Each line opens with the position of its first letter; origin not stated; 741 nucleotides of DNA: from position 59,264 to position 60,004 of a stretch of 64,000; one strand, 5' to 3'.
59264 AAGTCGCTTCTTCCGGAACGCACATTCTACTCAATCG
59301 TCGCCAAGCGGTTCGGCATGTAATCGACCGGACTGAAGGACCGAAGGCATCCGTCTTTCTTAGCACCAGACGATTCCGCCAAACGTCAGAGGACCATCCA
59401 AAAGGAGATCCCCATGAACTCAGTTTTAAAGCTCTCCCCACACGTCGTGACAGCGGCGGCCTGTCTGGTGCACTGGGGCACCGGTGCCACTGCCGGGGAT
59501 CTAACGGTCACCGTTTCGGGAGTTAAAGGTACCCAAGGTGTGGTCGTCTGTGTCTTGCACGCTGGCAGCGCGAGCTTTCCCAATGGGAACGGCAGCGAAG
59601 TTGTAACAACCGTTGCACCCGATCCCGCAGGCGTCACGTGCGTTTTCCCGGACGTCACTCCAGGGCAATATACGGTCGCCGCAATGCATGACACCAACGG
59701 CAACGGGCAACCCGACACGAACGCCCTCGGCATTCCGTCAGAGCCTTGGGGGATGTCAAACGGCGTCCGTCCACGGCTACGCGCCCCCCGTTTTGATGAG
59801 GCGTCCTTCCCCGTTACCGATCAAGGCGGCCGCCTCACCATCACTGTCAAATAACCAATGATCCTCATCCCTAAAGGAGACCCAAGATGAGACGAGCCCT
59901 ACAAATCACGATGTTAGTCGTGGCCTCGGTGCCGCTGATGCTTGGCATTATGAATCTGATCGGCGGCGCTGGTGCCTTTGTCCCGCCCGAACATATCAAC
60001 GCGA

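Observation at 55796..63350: Mirror-duplicated SDR + DUF2141 modules around back-to-back TetR genes, extended by DUF4345-like/MFS/GST/MAPEG/SDR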

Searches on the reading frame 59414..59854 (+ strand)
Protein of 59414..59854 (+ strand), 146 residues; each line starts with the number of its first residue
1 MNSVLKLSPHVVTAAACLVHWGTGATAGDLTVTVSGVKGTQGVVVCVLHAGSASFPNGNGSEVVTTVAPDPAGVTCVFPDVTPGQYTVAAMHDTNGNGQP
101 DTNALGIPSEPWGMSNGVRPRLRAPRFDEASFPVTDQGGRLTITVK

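Call 3: search_protein_families(library=pfam, proteins=[window:59414-59854:+], max_evalue=0.01)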
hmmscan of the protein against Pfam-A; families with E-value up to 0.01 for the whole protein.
window:59414-59854:+ (146 aa): 1 family
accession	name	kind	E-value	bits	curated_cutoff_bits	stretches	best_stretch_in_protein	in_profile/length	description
PF09912.14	DUF2141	-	1.6e-26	92.8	24.4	1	32-137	1-107/112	Uncharacterized protein conserved in bacteria (DUF2141)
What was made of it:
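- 59414..59854 (+): DUF2141-2: diverged paralog of 146 aa, inserted between SDR2 and DUF4345. PF09912 scores 92.8 bits (call 3).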

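Call 4: search_protein_families(library=ncbifam, proteins=[window:59414-59854:+], max_evalue=0.01)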
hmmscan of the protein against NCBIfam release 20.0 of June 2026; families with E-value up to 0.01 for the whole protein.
window:59414-59854:+ (146 aa): 0 families

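Call 9: search_solved_structures(query=window:59414-59854:+, max_evalue=10, show_alignments=2)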
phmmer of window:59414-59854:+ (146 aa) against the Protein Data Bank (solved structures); distinct sequences matched with E-value up to 10: 5.
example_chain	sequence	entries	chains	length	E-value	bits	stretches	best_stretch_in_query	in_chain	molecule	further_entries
6pbv_A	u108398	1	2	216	0.051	17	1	22-80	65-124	Fab668 light chain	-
7ox3_B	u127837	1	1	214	0.062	16.7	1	24-80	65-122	Light chain (Fab 6D3)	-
6pbw_C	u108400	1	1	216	0.11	15.9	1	23-80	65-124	Fab667 light chain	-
8yby_C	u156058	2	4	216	0.14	15.5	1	24-80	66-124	THSC20.HVTR26 (Fab26) - Light Chain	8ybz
7z0x_L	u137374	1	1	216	0.23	14.9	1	24-80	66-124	THSC20.HVTR26 Fab light chain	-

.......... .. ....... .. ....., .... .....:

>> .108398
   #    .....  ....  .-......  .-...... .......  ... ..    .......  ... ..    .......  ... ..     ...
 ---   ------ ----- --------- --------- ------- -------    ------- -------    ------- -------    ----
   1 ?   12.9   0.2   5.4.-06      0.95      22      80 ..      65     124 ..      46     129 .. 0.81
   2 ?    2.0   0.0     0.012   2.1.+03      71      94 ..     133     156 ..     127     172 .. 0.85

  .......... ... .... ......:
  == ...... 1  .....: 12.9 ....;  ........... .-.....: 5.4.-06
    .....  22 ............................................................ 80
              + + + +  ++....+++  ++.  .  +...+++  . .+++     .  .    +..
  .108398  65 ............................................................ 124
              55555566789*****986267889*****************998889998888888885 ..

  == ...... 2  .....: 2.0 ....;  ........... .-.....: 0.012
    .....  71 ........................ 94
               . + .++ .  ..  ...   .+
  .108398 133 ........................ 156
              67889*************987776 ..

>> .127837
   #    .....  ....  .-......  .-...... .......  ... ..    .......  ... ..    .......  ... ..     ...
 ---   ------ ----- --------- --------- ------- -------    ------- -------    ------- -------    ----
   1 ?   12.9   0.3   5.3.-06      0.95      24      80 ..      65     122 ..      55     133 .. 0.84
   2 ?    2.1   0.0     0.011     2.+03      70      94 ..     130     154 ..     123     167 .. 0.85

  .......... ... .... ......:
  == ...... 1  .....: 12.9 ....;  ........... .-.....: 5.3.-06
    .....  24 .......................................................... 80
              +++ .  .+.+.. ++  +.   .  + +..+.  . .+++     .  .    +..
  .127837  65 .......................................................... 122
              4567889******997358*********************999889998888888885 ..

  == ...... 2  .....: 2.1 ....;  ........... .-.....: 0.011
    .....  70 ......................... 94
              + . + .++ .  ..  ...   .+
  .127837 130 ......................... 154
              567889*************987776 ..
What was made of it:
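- Tried and rejected: Only chance matches to antibody light chains (call 9).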

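Call 14: find_homologous_proteins(query=window:59414-59854:+, max_evalue=0.001)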
Query window:59414-59854:+ (146 aa): 5 proteins with E <= 0.001 among 103 candidates.
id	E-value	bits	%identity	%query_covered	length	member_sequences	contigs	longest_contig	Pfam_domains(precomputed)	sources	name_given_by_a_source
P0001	7.3e-92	323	100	100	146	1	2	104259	PF09912.15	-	-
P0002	2.7e-34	136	55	82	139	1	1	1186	PF09912.15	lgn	-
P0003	3.3e-29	120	48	82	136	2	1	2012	PF09912.15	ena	-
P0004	5.2e-25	106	47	79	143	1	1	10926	PF09912.15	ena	-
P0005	2.0e-14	72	38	71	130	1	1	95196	PF09912.15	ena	-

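Call 17: find_encoding_contigs(protein=P0005, flank=10000, max_places=3)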
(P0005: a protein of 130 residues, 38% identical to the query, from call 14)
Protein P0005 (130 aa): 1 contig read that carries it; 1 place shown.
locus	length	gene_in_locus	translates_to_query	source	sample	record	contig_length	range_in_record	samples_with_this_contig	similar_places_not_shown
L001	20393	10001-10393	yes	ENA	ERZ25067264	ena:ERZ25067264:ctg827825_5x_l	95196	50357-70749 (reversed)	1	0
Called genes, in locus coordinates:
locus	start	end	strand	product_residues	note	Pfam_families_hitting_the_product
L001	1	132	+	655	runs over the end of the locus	PF02129:Peptidase_S15, PF08530:PepX_C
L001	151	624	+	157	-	PF10518:TAT_signal (weak), PF07858:LEH, PF07366:SnoaL (weak), PF12680:SnoaL_2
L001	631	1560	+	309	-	PF01261:AP_endonuc_2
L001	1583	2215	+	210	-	PF01011:PQQ, PF13360:PQQ_2 (weak)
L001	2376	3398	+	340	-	PF01011:PQQ, PF13360:PQQ_2, PF13570:Beta-prop_ACSF4 (weak)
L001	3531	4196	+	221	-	PF00375:SDF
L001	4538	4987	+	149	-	-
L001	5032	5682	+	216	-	PF12836:HHH_3 (faint), PF00633:HHH (faint), PF12826:HHH_2 (faint)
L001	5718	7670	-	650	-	PF01011:PQQ, PF13360:PQQ_2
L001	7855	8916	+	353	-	PF00805:Pentapeptide, PF13576:Pentapeptide_3 (faint), PF00805:Pentapeptide, PF13599:Pentapeptide_4 (weak), PF00805:Pentapeptide, PF13599:Pentapeptide_4, PF00805:Pentapeptide, PF07885:Ion_trans_2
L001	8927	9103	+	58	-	-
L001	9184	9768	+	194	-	PF08668:HDOD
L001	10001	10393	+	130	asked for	PF09912:DUF2141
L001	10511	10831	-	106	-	PF13560:HTH_31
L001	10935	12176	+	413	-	PF01011:PQQ (faint), PF13570:Beta-prop_ACSF4, PF25293:Beta-prop_EMC1_N (faint), PF13360:PQQ_2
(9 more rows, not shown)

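Call 18: find_encoding_contigs(protein=P0004, flank=10000, max_places=3)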
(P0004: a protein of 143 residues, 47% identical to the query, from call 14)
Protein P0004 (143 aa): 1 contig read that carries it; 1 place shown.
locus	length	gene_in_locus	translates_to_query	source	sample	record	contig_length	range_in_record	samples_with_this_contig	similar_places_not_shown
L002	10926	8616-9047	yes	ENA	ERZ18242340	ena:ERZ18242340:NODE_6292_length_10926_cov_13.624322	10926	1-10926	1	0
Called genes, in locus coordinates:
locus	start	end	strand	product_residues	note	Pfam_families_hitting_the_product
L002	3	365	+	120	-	?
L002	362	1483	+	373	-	PF13188:PAS_8 (faint), PF00512:HisKA, PF02518:HATPase_c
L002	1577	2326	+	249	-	PF06026:Rib_5-P_isom_A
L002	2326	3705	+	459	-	PF07992:Pyr_redox_2, PF13738:Pyr_redox_3 (weak), PF00070:Pyr_redox, PF02852:Pyr_redox_dim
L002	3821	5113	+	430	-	PF01145:Band_7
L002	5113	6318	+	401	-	PF01145:Band_7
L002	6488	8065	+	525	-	PF00089:Trypsin, PF13365:Trypsin_2, PF13180:PDZ_2, PF17820:PDZ_6 (weak), PF00595:PDZ, PF13180:PDZ_2, PF17820:PDZ_6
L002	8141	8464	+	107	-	PF00111:Fer2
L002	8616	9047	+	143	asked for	PF09912:DUF2141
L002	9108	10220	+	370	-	PF00149:Metallophos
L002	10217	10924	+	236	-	?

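Call 19: find_related_loci(query=A1, collection=genome_contigs, flank=8000)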
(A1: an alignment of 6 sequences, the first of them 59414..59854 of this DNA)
Query A1 (146 aa) in genome_contigs; peptide patterns used: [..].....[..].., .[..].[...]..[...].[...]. (x = any residue, [..] = any of these).
196 stretches matched a pattern; 161 encode a relative of the query (tblastn E <= 1e-3); the best 80 are kept; 80 distinct loci.
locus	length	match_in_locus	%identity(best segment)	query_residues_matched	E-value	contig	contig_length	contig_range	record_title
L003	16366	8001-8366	56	23-145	2e-36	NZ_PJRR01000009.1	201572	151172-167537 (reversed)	Caulobacter vibrioides strain DSM 9893 CVUC9, whole genome shotgun sequence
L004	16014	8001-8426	48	3-146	4e-34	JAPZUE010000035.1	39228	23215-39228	MAG: Rhizobium sp. isolate LE19-388.1D c_000000002106, whole genome shotgun sequence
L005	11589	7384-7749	50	25-146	2e-33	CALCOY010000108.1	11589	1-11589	MAG TPA_asm: uncultured Shimia sp. isolate SRR3401482_bin.76_CONCOCT_v1.1_MAG genome assembly, contig: ERZ1740067.2362,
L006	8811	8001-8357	50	27-145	4e-33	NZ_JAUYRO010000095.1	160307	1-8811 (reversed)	MAG: Methyloversatilis sp. isolate C5_maxbin.029 C5_k141_290200, whole genome shotgun sequence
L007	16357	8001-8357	50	27-145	8e-33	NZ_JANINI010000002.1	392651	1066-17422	Methyloversatilis sp. XJ19-49 Scaffold2, whole genome shotgun sequence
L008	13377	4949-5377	44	5-146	1e-31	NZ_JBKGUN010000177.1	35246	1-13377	MAG: Paracoccus sp. (in: a-proteobacteria) isolate CMU_active.final.80 k67_15629786, whole genome shotgun sequence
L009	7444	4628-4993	49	25-146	1e-31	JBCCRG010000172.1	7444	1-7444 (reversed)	MAG: Bacteroidota bacterium isolate P01_D01_bin.25 k141_2241456_length_7444_cov_24.2048, whole genome shotgun sequence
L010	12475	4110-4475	50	25-146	7e-32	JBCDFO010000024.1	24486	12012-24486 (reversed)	MAG: Bacteroidota bacterium isolate P01_H01_bin.110 k141_388233_length_24486_cov_50.3259, whole genome shotgun sequence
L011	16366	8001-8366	44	16-136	2e-31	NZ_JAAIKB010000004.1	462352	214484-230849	Falsiroseomonas algicola strain PeD5 NODE_4_length_462352_cov_244.757266, whole genome shotgun sequence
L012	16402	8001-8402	46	7-135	5e-31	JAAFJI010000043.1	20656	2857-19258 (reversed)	MAG: Betaproteobacteria bacterium isolate bin41.metabat.b16b17b19.074 WN_Betaproteobacteria_3_scaffold_44, whole genome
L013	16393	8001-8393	45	16-146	1e-30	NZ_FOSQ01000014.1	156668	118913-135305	Falsiroseomonas stagni DSM 19981, whole genome shotgun sequence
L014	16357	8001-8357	50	29-146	1e-30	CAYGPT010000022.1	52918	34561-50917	MAG TPA_asm: uncultured Rhodobacterales bacterium isolate ERP117304_co3_133 genome assembly, contig: NODE_935_length_529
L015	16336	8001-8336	50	25-136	1e-30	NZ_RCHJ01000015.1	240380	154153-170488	Piscinibacter defluvii strain SH-1 contig015, whole genome shotgun sequence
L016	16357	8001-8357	46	27-145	2e-30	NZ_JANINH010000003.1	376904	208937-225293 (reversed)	Methyloversatilis sp. XJ19-13 Scaffold3, whole genome shotgun sequence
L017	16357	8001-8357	47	27-145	2e-30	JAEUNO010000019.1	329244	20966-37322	MAG: Methyloversatilis sp. isolate new MAG-175 k141_1436309, whole genome shotgun sequence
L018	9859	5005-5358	52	27-146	2e-30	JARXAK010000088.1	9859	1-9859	MAG: Rhizobium sp. isolate D19.bin.14 k141_12886, whole genome shotgun sequence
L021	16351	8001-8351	44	27-146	1e-29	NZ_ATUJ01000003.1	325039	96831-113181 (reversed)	Paracoccus zeaxanthinifaciens ATCC 21588 F804DRAFT_scaffold00003.3_C, whole genome shotgun sequence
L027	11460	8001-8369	43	23-146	2e-29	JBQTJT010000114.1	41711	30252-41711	MAG: Reyranella sp. isolate SAW166 c_000000449014, whole genome shotgun sequence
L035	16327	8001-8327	49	29-136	6e-28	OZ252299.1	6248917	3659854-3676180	MAG: Myxococcota bacterium isolate d096e52c-8650-4dc2-924d-61961b4435f2 genome assembly, chromosome: 1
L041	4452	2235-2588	44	29-146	3e-27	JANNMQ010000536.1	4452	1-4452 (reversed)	MAG: Rubrivivax sp. isolate SOY_35_metabat.269 SOY_35_k141_4710951, whole genome shotgun sequence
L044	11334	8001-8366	45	25-145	7e-27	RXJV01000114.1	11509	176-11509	MAG: Burkholderiales bacterium isolate AWTP1-24 sample_67_scaffold_856, whole genome shotgun sequence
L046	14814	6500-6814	49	42-145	7e-26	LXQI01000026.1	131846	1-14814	MAG: Erythrobacter sp. ANT-B3C2 ANT-B3C2_contig-26, whole genome shotgun sequence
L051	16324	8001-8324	44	27-134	2e-24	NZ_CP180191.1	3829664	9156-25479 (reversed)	Piscinibacterium candidicorallinum strain LMG 29480 chromosome, complete genome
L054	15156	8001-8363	44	25-145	7e-24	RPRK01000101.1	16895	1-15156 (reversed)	MAG: Burkholderiales bacterium isolate metabat2.802 metabat2.802_Contig_1062493, whole genome shotgun sequence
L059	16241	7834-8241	42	5-146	6e-29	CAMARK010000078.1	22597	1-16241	MAG: Reyranella massiliensis 521 isolate LH-02apr19-128 genome assembly, contig: LH-02apr19-C4801, whole genome shotgun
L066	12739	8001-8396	39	16-146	1e-21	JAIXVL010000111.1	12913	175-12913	MAG: Lysobacteraceae bacterium isolate D1_MAG_00064 pond_D1_MAG_00064_000000000031, whole genome shotgun sequence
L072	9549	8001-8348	36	30-146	8e-20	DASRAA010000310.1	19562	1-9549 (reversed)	MAG TPA_asm: Candidatus Binatia bacterium isolate SMAG_U11106 k141_3963455, whole genome shotgun sequence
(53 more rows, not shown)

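Call 27: find_homologous_proteins(query=A1, max_evalue=0.001)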
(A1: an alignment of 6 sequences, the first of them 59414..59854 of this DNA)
Query A1 (6 sequences) (146 aa, profile of the alignment): 983 proteins with E <= 0.001 among 8000 candidates; the best 120 are listed.
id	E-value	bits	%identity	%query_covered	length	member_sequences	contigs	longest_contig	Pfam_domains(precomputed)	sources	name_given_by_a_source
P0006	4.8e-59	216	50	80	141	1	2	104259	PF09912.15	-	-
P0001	4.0e-57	210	100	100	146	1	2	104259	PF09912.15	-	-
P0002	9.5e-57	209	55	82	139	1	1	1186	PF09912.15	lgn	-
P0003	1.1e-54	202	48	82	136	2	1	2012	PF09912.15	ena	-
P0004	6.9e-54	200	47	79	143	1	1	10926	PF09912.15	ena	-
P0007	1.6e-51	192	56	84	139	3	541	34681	PF09912.15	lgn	-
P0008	1.0e-49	186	53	74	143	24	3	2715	PF09912.15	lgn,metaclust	metaclust:\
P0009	2.8e-49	185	54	74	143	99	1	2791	PF09912.15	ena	-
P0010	4.3e-49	184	50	84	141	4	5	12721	PF09912.15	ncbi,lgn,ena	ncbi:MAG: DUF2141 domain-containing protein [Paracoccaceae bacterium]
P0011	1.3e-48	183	45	89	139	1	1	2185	PF09912.15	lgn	-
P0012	1.3e-48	183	44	97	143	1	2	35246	PF09912.15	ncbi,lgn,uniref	ncbi:DUF2141 domain-containing protein [Paracoccus sp. (in: a-proteobacteria)]|uniref:DUF2141 domain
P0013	2.8e-48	182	48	75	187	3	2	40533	PF09912.15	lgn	-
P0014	6.6e-48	180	46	93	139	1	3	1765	PF09912.15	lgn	-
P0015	1.7e-47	179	48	73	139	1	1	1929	PF09912.15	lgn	-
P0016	2.4e-47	179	55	83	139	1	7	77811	PF09912.15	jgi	jgi:uncharacterized protein (DUF2141 family)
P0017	7.2e-47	177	44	80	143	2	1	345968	PF09912.15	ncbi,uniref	ncbi:DUF2141 domain-containing protein [Paracoccus sp. Ld10]|uniref:DUF2141 domain-containing protei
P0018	1.4e-46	176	42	93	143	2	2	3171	PF09912.15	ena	-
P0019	3.3e-46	175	50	80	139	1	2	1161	PF09912.15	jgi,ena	jgi:uncharacterized protein (DUF2141 family)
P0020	8.0e-46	174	52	74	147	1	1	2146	PF09912.15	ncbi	-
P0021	3.6e-45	172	48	79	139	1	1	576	PF09912.15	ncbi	-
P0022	4.5e-45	171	53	79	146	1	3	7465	PF09912.15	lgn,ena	-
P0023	5.6e-45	171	44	86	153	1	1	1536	PF09912.15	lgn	-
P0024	6.2e-45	171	50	77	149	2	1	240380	PF09912.15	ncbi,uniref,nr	ncbi:DUF2141 domain-containing protein [Piscinibacter defluvii]|uniref:DUF2141 domain-containing pro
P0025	2.1e-44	169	53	77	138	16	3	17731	PF09912.15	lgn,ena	-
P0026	2.4e-44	169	49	79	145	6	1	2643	PF09912.15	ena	-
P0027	2.7e-44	169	41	93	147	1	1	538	PF09912.15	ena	-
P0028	3.0e-44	169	47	81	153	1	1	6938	PF09912.15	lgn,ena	-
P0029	4.1e-44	168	47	82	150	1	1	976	PF09912.15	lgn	-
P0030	4.2e-44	168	51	77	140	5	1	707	PF09912.15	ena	-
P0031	4.2e-44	168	46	84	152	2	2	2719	PF09912.15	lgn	-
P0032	4.4e-44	168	48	86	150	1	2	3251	PF09912.15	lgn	-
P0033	4.8e-44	168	49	68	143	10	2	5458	PF09912.15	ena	-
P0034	5.2e-44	168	43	82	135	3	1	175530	PF09912.15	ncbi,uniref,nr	ncbi:DUF2141 domain-containing protein [Paracoccus sp. PARArs4]|uniref:DUF2141 domain-containing pro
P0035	5.6e-44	168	44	82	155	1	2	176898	PF09912.15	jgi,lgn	jgi:uncharacterized protein (DUF2141 family)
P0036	6.3e-44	167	45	98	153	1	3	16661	PF09912.15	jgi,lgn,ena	-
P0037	6.8e-44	167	48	77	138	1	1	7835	PF09912.15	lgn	-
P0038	7.3e-44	167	47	78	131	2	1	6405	PF09912.15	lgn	-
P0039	7.4e-44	167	44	79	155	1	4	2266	PF09912.15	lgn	-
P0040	7.5e-44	167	44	96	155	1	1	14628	PF09912.15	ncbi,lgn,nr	ncbi:MAG: DUF2141 domain-containing protein [Niveispirillum sp.]|nr:DUF2141 domain-containing protei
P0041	7.8e-44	167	45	83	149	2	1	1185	PF09912.15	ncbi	-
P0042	8.1e-44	167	45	97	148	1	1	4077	PF09912.15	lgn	-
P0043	8.4e-44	167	52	74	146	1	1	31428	PF09912.15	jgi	-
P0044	1.1e-43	167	43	82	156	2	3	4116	PF09912.15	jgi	jgi:uncharacterized protein (DUF2141 family)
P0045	1.1e-43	167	46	80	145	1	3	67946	PF09912.15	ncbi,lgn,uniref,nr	ncbi:DUF2141 domain-containing protein [Paracoccus nototheniae]|uniref:DUF2141 domain-containing pro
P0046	1.2e-43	167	44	83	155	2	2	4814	PF09912.15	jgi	jgi:uncharacterized protein (DUF2141 family)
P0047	1.4e-43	166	47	81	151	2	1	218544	PF09912.15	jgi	jgi:uncharacterized protein (DUF2141 family)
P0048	1.5e-43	166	48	82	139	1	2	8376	PF09912.15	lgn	-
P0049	2.0e-43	166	39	100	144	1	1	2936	PF09912.15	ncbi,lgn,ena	-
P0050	2.1e-43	166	44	92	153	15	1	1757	PF09912.15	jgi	jgi:uncharacterized protein (DUF2141 family)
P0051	2.1e-43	166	47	84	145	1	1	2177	PF09912.15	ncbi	-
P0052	2.2e-43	166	48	82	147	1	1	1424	PF09912.15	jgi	jgi:uncharacterized protein (DUF2141 family)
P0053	2.3e-43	166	46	84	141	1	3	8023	PF09912.15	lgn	-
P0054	2.4e-43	166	45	81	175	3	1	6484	PF09912.15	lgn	-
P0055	2.4e-43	166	50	86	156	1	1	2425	PF09912.15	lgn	-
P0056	2.5e-43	166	47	84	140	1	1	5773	PF09912.15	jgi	jgi:uncharacterized protein (DUF2141 family)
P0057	3.2e-43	165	44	80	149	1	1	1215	PF09912.15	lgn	-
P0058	3.6e-43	165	44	86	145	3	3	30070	PF09912.15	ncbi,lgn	ncbi:MAG: DUF2141 domain-containing protein [Pseudomonadota bacterium]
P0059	4.1e-43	165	43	75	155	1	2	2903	PF09912.15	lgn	-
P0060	4.3e-43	165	46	92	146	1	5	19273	PF09912.15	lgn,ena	-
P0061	4.7e-43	165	49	82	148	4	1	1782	PF09912.15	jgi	-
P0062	5.4e-43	164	50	83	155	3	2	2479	PF09912.15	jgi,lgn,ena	jgi:uncharacterized protein (DUF2141 family)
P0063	5.7e-43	164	44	84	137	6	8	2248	PF09912.15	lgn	-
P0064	6.6e-43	164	46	93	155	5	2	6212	PF09912.15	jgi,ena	jgi:uncharacterized protein (DUF2141 family)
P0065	6.7e-43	164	44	86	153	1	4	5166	PF09912.15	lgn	-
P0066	8.1e-43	164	45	99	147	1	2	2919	PF09912.15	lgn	-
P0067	8.8e-43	164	45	90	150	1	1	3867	PF09912.15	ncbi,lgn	ncbi:MAG: DUF2141 domain-containing protein [Pseudomonadota bacterium]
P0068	1.0e-42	164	48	82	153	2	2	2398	PF09912.15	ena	-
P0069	1.0e-42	164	49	88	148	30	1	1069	PF09912.15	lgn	-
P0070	1.0e-42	164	43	80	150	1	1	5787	PF09912.15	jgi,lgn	jgi:uncharacterized protein (DUF2141 family)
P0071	1.0e-42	164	45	83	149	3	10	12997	PF09912.15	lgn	-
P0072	1.1e-42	163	48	84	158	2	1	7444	PF09912.15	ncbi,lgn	ncbi:MAG: DUF2141 domain-containing protein [Bacteroidota bacterium]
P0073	1.2e-42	163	41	92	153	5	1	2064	PF09912.15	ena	-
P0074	1.3e-42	163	48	86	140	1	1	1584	PF09912.15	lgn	-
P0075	1.3e-42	163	49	74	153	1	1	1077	PF09912.15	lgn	-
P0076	1.3e-42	163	46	85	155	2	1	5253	PF09912.15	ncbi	-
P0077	1.4e-42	163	44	92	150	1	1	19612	PF09912.15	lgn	-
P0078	1.4e-42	163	43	98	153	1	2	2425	PF09912.15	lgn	-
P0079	1.6e-42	163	48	84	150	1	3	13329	PF09912.15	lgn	-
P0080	1.6e-42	163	49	77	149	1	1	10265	PF09912.15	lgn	-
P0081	1.6e-42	163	45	83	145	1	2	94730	PF09912.15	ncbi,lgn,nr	ncbi:MAG: DUF2141 domain-containing protein [Rhizobiales bacterium]|nr:DUF2141 domain-containing pro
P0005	1.7e-42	163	38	71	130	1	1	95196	PF09912.15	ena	-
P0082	2.0e-42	163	48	82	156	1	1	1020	PF09912.15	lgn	-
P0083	2.1e-42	163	50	81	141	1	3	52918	PF09912.15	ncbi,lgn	-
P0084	2.2e-42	162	49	82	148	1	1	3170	PF09912.15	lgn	-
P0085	2.2e-42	162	47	81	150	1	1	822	PF09912.15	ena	-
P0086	2.4e-42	162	48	84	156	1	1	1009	PF09912.15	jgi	jgi:uncharacterized protein (DUF2141 family)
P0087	2.5e-42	162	44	82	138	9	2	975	PF09912.15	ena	-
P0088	2.7e-42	162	48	84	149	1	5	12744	PF09912.15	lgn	-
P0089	2.8e-42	162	45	84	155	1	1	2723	PF09912.15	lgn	-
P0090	2.8e-42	162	50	82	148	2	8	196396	PF09912.15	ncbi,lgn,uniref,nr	ncbi:DUF2141 domain-containing protein [Methyloversatilis sp.]|uniref:DUF2141 domain-containing prot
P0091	2.9e-42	162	49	86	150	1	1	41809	PF09912.15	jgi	jgi:uncharacterized protein (DUF2141 family)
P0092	2.9e-42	162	50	82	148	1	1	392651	PF09912.15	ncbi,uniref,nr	ncbi:DUF2141 domain-containing protein [Methyloversatilis sp. XJ19-49]|uniref:DUF2141 domain-contain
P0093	3.1e-42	162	47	82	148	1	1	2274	PF09912.15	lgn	-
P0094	3.2e-42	162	52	84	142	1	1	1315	PF09912.15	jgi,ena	-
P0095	3.3e-42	162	43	85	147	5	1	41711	PF09912.15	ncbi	ncbi:MAG: DUF2141 domain-containing protein [Reyranella sp.]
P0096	3.4e-42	162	45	100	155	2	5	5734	PF09912.15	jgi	jgi:uncharacterized protein (DUF2141 family)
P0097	3.4e-42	162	48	84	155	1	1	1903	PF09912.15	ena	-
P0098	3.4e-42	162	47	81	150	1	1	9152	PF09912.15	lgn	-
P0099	3.8e-42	162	42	82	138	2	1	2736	PF09912.15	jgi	jgi:uncharacterized protein (DUF2141 family)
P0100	3.9e-42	162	42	81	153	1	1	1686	PF09912.15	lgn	-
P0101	3.9e-42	162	46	92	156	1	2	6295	PF09912.15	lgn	-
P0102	3.9e-42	162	45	90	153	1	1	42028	PF09912.15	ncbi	-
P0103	4.1e-42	162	38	94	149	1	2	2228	PF09912.15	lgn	-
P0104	4.9e-42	161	44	83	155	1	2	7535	PF09912.15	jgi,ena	-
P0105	4.9e-42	161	48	84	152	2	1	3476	PF09912.15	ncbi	-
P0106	5.0e-42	161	42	91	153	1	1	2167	PF09912.15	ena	-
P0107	5.2e-42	161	48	84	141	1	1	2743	PF09912.15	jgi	jgi:uncharacterized protein (DUF2141 family)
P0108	5.2e-42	161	47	79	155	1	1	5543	PF09912.15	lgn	-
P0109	5.3e-42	161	54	75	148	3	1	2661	PF09912.15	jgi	jgi:uncharacterized protein (DUF2141 family)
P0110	5.3e-42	161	47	82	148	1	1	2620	PF09912.15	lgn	-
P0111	5.4e-42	161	47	84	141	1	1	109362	PF09912.15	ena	-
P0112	5.7e-42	161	42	96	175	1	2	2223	PF09912.15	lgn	-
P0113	6.3e-42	161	42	92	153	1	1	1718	PF09912.15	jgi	jgi:uncharacterized protein (DUF2141 family)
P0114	6.3e-42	161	48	84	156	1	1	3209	PF09912.15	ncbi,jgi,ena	jgi:uncharacterized protein (DUF2141 family)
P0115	7.1e-42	161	47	84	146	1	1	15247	PF09912.15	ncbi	-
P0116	7.3e-42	161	45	84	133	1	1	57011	PF09912.15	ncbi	-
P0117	7.3e-42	161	47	90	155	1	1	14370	PF09912.15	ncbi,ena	-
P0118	7.4e-42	161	42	89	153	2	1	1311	PF09912.15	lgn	-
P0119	8.1e-42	161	45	92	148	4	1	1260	PF09912.15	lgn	-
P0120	8.3e-42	161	47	84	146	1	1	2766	PF09912.15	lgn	-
